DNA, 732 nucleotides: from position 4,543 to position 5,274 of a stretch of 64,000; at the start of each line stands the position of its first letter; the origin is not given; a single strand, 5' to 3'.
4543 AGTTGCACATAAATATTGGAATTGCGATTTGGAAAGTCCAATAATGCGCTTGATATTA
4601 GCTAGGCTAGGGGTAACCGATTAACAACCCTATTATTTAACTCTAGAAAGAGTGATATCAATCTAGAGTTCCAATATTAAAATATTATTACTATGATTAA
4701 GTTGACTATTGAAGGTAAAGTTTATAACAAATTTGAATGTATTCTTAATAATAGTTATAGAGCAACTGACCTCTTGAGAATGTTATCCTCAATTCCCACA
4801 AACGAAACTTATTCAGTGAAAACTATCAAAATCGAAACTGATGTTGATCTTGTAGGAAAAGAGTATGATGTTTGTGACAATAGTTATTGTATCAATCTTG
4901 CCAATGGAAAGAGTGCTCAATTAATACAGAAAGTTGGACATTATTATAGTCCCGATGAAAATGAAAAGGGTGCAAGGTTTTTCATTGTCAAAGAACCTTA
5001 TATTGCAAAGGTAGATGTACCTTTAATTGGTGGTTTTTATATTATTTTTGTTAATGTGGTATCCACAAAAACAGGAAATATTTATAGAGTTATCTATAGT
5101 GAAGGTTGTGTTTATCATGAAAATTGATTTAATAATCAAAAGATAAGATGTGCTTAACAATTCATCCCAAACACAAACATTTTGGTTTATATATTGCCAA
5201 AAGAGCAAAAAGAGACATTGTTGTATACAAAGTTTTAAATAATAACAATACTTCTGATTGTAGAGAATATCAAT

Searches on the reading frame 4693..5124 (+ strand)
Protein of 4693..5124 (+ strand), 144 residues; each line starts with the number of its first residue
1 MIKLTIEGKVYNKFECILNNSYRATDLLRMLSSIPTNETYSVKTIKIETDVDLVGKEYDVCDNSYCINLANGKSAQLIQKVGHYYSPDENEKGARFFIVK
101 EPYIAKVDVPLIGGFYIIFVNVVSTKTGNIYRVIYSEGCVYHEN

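Call 56: search_protein_representatives(protein=window:4693-5124:+)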
Query: 144 residues. Proteins with E-value up to 0.001 (for the whole library): 47; up to 1e-10: 12; up to 1e-30: 3. The best 47 are listed.
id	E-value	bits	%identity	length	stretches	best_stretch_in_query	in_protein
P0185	1.5e-52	193.6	64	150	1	1-143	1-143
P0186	6.3e-34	133.3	52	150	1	1-141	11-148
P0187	2.1e-32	128.4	50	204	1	1-140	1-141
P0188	6.8e-29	117.0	47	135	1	4-140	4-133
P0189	1.2e-18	83.7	42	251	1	1-140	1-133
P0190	1.4e-17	80.3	50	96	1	53-140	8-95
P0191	9.4e-17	77.6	40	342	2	49-140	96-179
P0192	2.2e-14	69.9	52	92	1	58-142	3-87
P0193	2.5e-14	69.7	45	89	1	52-137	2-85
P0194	4.3e-14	69.0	46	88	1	53-138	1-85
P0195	4.2e-13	65.8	45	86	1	58-141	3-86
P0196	2.1e-12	63.5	46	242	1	53-140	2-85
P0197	9.1e-10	55.0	47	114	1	54-137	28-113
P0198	7.7e-09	52.0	44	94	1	52-138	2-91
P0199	1.3e-08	51.2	38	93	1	53-141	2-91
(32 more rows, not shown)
